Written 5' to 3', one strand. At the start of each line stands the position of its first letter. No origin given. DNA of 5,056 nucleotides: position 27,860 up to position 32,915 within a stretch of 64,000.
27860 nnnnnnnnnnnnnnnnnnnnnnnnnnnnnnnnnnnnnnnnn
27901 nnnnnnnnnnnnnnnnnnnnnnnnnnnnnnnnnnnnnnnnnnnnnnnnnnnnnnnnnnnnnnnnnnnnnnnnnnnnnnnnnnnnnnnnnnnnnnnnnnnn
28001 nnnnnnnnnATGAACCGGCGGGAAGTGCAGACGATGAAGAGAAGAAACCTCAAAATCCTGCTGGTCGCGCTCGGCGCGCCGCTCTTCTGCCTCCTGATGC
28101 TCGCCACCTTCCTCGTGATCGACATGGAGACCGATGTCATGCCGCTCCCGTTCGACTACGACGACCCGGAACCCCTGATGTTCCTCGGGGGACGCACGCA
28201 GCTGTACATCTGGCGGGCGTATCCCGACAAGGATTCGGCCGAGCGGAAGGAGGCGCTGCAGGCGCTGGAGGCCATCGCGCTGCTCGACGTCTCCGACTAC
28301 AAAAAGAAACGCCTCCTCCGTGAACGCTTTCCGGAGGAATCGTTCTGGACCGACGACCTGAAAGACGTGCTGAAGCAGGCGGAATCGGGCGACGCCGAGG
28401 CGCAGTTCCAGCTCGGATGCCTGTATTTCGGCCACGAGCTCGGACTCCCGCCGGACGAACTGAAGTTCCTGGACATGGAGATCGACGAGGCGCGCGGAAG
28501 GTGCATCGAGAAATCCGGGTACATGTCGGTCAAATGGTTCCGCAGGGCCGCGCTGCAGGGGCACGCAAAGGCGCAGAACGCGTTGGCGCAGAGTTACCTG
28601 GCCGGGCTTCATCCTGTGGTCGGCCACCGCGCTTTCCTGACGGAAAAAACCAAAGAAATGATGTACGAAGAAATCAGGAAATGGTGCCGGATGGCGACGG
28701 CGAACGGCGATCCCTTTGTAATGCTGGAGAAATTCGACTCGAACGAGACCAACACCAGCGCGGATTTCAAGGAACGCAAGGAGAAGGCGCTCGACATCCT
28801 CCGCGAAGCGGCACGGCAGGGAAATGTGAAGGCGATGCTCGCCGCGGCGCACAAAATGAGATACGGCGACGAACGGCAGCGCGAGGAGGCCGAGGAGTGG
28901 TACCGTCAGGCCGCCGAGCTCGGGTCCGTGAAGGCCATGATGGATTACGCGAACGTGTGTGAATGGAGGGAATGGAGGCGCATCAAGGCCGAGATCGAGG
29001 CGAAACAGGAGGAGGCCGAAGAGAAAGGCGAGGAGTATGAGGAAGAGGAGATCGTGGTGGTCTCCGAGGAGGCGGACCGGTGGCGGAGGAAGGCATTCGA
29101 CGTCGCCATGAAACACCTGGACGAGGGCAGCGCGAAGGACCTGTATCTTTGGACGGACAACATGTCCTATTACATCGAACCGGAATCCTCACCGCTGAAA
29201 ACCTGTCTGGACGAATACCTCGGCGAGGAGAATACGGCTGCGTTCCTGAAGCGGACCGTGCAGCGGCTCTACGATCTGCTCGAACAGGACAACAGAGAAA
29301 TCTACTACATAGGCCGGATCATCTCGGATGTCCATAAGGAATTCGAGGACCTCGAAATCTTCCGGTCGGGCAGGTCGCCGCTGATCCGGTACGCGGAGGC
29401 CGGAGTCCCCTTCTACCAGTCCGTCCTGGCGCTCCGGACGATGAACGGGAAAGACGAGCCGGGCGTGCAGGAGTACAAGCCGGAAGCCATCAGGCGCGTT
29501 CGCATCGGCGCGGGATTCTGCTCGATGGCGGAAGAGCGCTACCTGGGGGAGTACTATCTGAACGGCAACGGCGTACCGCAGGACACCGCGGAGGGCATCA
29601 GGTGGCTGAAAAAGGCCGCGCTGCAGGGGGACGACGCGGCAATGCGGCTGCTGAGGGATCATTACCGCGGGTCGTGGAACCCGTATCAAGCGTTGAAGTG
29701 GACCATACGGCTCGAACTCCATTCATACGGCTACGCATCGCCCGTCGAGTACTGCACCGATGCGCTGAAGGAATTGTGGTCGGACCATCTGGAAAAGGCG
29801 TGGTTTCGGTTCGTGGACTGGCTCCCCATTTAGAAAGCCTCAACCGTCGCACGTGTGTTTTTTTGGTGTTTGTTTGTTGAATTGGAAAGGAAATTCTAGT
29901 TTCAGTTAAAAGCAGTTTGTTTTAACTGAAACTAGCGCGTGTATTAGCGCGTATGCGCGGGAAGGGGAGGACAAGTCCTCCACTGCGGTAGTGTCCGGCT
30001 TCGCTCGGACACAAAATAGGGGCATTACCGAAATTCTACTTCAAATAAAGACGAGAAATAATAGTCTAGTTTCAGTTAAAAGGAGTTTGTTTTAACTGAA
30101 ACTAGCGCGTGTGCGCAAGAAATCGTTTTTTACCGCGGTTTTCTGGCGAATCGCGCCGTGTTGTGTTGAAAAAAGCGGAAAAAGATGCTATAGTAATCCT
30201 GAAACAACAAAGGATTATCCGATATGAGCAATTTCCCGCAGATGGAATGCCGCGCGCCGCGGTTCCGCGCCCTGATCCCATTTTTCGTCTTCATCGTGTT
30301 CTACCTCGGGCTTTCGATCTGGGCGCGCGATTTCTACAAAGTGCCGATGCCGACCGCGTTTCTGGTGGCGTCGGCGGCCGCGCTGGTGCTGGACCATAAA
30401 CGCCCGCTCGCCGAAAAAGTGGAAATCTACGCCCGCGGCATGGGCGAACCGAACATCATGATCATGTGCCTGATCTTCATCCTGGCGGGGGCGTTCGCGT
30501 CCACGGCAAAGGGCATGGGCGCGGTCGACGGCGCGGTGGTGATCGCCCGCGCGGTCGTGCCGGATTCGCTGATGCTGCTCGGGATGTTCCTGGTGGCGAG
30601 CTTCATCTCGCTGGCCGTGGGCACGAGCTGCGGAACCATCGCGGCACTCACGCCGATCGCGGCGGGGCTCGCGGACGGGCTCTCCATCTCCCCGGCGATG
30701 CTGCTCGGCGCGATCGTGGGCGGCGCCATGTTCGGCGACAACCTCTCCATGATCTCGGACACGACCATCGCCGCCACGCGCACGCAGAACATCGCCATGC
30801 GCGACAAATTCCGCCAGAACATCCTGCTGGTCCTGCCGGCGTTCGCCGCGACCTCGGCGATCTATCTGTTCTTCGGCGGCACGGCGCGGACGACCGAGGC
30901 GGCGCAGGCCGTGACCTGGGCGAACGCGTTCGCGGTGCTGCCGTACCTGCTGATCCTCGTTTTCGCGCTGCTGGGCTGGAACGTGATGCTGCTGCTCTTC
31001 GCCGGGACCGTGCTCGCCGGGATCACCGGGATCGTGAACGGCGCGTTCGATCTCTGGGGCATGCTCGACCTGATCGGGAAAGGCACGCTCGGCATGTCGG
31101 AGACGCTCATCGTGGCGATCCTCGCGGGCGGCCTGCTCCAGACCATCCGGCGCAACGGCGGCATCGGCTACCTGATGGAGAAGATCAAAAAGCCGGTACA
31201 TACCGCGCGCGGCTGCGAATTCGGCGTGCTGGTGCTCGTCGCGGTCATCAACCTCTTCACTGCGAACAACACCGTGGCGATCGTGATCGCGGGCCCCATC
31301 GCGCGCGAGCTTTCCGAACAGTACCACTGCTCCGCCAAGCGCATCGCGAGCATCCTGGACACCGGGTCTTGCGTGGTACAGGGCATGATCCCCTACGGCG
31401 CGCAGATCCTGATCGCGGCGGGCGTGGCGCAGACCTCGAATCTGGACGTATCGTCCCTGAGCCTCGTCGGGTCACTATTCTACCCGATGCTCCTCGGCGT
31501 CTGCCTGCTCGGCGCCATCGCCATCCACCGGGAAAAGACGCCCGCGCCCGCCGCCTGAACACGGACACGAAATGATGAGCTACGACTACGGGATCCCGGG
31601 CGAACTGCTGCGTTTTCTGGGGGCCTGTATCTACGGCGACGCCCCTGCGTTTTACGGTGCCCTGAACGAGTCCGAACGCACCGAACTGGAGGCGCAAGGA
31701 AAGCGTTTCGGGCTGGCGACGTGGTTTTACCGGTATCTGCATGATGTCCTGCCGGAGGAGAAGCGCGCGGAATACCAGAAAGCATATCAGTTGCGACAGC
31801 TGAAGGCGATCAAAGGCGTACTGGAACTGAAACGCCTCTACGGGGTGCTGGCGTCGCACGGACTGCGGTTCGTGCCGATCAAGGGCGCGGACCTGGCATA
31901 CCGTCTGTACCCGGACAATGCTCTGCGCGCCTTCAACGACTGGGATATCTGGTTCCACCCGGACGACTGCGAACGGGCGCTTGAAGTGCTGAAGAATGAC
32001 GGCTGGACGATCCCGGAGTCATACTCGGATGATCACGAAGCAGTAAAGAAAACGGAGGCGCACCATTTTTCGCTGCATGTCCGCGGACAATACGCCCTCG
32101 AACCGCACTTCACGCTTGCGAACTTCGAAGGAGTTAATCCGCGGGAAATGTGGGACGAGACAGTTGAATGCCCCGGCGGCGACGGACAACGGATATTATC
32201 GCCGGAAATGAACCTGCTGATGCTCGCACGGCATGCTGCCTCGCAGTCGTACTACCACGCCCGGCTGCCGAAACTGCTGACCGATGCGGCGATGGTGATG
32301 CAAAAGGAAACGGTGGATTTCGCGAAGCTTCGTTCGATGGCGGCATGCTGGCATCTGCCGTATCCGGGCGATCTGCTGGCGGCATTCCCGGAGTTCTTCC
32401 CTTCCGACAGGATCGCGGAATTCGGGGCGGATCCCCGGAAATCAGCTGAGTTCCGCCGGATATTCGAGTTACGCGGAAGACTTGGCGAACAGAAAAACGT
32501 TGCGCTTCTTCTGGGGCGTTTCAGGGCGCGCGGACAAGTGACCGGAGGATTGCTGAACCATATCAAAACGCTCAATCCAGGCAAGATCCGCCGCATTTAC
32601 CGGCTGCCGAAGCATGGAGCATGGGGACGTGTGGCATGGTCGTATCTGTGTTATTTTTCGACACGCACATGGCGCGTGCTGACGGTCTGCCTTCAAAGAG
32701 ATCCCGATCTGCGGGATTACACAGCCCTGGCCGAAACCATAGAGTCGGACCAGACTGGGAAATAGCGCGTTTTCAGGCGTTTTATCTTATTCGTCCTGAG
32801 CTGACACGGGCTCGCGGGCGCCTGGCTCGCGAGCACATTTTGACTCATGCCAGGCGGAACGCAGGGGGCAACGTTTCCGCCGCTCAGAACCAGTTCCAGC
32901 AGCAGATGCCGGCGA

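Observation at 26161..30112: Sel1 gene pair bracketed by inverted 16-8-16 palindromic sites resembling recombinase targets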

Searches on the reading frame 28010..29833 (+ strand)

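Call 9: search_protein_families(library=pfam, proteins=[window:28010-29833:+])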
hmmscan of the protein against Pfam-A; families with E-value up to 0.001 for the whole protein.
window:28010-29833:+ (607 aa): 1 family
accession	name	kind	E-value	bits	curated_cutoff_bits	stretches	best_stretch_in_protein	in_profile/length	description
PF08238.18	Sel1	-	4.2e-17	62.4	30.7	1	511-541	6-36/36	Sel1 repeat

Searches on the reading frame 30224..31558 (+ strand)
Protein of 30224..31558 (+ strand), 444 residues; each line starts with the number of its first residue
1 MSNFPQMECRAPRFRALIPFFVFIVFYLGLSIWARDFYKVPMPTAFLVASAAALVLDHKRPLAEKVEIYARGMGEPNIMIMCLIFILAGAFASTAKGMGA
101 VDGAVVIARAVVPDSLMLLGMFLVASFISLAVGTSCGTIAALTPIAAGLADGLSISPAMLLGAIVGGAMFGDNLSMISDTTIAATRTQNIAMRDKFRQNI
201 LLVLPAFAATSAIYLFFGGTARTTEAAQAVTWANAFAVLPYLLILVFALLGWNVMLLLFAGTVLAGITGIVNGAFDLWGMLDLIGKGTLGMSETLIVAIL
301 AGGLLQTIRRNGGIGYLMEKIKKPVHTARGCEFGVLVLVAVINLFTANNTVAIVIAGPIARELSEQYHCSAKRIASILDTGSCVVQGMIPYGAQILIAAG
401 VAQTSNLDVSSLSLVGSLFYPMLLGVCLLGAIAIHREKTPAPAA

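Call 9: search_protein_families(library=pfam, proteins=[window:30224-31558:+])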
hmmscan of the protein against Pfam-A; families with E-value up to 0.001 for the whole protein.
window:30224-31558:+ (444 aa): 2 families
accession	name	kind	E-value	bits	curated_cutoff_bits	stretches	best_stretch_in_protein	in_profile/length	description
PF03553.21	Na_H_antiporter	-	8.3e-26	91.4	23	2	59-218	144-302/303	Na+/H+ antiporter family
PF03606.21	DcuC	-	1.6e-07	30.7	23.1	1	11-211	248-453/461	C4-dicarboxylate anaerobic carrier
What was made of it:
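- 30224..31558 (+): NhaC-type Na+/H+ antiporter, right neighbour. call 9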

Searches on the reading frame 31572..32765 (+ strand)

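Call 9: search_protein_families(library=pfam, proteins=[window:31572-32765:+])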
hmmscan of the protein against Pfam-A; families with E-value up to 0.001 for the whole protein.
window:31572-32765:+ (397 aa): 1 family
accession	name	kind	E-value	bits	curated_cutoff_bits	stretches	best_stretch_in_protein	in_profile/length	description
PF14907.12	NTP_transf_5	-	2.4e-32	112.9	31.2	1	57-262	31-233/249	Uncharacterised nucleotidyltransferase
